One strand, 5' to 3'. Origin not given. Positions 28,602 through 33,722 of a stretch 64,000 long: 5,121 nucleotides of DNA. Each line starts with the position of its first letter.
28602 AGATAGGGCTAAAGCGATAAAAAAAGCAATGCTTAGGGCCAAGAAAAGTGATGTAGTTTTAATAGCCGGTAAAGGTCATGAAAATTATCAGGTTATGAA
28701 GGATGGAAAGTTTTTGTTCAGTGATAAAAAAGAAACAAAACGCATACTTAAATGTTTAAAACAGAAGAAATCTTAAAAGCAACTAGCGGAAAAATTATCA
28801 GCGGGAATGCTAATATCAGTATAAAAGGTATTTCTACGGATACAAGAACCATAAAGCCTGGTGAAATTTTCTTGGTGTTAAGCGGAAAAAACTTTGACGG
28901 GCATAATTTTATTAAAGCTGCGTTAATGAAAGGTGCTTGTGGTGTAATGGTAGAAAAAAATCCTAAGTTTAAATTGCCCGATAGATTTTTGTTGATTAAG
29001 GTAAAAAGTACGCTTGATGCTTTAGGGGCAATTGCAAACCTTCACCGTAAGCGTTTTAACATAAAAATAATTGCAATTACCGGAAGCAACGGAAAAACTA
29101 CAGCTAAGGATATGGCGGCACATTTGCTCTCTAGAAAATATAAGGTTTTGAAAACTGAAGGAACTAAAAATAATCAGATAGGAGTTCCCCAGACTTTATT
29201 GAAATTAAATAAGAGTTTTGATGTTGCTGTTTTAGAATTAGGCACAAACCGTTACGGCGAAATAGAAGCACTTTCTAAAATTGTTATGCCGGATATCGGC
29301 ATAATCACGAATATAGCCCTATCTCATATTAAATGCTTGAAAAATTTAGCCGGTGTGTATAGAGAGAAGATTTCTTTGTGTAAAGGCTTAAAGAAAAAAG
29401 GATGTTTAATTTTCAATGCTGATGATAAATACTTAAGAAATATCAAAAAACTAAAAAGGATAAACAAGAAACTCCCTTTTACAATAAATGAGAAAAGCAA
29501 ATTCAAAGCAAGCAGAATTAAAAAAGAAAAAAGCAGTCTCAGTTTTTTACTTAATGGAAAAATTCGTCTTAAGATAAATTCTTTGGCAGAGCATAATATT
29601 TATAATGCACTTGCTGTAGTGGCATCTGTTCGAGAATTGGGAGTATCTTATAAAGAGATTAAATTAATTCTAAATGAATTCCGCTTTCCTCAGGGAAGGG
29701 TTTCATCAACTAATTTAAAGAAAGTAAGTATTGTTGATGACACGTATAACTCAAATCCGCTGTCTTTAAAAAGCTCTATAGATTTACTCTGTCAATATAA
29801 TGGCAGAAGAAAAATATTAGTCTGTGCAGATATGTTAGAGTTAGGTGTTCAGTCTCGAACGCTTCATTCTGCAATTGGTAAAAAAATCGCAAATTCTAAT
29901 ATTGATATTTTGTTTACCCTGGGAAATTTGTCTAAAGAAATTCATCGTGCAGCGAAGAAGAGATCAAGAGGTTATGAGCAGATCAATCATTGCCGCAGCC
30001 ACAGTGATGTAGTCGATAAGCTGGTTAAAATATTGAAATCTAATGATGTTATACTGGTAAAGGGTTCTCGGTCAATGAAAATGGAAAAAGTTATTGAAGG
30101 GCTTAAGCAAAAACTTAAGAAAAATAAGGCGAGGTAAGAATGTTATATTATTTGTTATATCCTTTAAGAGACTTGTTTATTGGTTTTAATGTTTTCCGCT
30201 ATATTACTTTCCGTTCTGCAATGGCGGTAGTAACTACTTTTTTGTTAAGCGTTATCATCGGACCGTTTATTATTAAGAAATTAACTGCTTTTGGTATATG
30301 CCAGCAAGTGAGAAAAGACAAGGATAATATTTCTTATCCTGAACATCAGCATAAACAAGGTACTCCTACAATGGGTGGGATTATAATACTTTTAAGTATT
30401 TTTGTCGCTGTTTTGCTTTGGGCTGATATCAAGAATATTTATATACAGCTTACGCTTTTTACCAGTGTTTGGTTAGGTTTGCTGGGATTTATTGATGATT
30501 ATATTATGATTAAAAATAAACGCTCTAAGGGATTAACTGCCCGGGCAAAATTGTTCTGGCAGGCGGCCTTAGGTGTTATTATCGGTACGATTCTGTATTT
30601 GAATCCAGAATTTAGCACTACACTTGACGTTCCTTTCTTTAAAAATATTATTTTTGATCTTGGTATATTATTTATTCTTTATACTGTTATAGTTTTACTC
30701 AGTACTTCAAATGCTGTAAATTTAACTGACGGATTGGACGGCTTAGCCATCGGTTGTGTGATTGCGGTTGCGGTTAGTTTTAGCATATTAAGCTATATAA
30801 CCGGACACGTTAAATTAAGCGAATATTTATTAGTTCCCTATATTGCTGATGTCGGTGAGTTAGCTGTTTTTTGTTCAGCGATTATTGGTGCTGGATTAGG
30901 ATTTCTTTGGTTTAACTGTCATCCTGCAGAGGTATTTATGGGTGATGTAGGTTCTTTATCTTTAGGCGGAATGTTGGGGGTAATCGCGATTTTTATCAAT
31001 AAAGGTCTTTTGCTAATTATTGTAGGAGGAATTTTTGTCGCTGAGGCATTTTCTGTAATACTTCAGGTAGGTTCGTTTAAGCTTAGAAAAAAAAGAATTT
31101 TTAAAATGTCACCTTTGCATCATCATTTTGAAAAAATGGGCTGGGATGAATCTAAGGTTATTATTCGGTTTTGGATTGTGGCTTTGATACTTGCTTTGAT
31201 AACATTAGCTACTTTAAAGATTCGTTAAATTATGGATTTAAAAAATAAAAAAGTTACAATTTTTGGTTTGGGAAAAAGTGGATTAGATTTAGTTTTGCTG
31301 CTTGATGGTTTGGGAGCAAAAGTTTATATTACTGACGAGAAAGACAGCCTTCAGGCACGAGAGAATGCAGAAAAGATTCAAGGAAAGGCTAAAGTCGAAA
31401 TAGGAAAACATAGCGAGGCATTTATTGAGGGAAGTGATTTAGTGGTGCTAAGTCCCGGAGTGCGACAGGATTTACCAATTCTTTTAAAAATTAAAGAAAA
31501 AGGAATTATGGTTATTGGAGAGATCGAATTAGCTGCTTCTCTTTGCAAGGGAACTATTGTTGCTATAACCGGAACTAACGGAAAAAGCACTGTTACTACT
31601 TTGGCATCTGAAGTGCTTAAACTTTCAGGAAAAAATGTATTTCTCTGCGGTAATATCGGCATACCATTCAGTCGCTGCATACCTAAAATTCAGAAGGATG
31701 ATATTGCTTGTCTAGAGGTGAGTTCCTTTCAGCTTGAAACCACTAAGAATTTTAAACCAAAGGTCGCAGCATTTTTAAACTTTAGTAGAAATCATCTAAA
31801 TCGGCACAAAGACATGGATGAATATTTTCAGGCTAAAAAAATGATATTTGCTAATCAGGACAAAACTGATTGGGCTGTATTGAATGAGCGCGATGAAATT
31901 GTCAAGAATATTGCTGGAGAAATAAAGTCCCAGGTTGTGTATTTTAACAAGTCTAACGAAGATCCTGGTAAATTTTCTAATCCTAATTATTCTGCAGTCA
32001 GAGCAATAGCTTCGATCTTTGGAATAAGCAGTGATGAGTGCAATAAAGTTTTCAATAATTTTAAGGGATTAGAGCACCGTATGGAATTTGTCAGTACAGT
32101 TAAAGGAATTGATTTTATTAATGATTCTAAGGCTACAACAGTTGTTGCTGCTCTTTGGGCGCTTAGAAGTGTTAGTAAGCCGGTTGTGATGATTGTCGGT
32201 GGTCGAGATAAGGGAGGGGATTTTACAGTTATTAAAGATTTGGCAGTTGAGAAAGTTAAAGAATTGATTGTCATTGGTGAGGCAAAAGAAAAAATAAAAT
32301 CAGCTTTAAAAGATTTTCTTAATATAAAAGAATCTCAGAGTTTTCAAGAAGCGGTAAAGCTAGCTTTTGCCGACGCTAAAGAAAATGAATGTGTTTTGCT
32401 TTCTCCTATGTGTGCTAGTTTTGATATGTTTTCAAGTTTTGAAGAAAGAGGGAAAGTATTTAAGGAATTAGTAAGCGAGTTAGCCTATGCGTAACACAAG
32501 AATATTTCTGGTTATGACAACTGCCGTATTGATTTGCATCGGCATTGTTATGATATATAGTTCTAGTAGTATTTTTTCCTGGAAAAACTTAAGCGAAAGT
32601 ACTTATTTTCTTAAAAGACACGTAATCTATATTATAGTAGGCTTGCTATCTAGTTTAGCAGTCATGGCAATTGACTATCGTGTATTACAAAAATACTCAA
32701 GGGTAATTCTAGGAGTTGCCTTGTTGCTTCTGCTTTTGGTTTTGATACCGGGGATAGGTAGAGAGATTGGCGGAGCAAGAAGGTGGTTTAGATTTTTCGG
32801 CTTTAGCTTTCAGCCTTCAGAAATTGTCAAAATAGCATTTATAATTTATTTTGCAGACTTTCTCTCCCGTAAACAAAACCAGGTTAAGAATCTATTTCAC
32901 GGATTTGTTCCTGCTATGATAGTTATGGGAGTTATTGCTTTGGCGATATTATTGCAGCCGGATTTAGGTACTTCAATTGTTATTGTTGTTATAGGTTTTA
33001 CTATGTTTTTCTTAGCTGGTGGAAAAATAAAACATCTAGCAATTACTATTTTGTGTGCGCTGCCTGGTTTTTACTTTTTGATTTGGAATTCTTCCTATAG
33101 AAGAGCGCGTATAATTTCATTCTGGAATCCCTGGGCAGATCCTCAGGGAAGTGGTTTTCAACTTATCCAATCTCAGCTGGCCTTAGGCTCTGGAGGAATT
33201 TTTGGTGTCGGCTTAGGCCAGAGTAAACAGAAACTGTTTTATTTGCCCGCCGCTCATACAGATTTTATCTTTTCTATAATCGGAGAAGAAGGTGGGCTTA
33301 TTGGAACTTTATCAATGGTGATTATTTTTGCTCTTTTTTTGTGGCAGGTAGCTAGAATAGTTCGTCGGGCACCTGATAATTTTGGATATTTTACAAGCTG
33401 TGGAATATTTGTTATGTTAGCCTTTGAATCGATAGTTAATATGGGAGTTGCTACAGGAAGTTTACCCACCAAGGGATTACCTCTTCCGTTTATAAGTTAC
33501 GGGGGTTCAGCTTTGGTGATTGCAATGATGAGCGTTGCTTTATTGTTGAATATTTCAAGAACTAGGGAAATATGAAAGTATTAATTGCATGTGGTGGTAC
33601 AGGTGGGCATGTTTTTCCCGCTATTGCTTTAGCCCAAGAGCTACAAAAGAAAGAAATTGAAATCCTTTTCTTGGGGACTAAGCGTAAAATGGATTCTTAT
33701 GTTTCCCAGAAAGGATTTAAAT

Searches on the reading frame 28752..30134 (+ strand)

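Call 96: search_protein_families(library=pfam, proteins=[window:28752-30134:+], max_evalue=0.00001)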
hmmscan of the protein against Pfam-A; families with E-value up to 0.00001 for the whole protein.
window:28752-30134:+ (461 aa): 3 families
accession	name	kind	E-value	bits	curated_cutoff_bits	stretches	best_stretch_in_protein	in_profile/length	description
PF08245.18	Mur_ligase_M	-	1.5e-43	149.5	24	1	109-292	1-199/200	Mur ligase middle domain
PF02875.26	Mur_ligase_C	-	5.6e-19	69.7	28.4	1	323-440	10-127/127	Mur ligase, glutamate ligase domain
PF01225.30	Mur_ligase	-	1.5e-07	32.1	21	1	24-98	2-94/95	Mur ligase family, catalytic domain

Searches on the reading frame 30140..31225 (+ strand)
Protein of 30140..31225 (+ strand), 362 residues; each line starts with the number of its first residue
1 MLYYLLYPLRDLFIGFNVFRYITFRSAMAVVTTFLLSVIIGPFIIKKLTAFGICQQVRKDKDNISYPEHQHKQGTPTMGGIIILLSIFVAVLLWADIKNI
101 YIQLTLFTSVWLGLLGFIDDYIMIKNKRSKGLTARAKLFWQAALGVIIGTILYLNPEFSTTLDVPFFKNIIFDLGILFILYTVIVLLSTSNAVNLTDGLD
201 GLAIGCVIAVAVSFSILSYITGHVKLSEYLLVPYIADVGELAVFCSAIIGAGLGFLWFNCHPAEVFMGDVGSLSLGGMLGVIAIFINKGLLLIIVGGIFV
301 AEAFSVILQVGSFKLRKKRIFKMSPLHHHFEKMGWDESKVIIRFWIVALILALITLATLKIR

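Call 96: search_protein_families(library=pfam, proteins=[window:30140-31225:+], max_evalue=0.00001)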
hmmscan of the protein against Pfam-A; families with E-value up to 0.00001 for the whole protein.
window:30140-31225:+ (362 aa): 1 family
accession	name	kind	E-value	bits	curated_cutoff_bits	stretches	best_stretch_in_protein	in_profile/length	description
PF00953.26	Glycos_transf_4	-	4.7e-34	118.1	27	1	105-285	4-158/160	Glycosyl transferase family 4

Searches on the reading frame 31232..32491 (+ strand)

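Call 96: search_protein_families(library=pfam, proteins=[window:31232-32491:+], max_evalue=0.00001)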
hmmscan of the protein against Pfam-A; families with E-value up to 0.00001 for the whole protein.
window:31232-32491:+ (420 aa): 3 families
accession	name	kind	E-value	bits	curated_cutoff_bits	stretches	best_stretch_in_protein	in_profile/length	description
PF08245.18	Mur_ligase_M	-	1.9e-26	93.7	24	1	112-244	1-151/200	Mur ligase middle domain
PF02875.26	Mur_ligase_C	-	1.2e-13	52.4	28.4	1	282-392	1-125/127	Mur ligase, glutamate ligase domain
PF21799.2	MurD-like_N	-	8.5e-13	48.8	27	1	6-96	1-88/88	Mur ligase MurD-like, N-terminal domain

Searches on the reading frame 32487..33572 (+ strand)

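Call 96: search_protein_families(library=pfam, proteins=[window:32487-33572:+], max_evalue=0.00001)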
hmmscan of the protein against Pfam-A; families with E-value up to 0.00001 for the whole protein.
window:32487-33572:+ (362 aa): 1 family
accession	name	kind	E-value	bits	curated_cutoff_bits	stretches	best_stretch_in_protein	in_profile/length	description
PF01098.24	FTSW_RODA_SPOVE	-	1.1e-111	373.7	26.4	1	9-360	5-354/356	Cell cycle protein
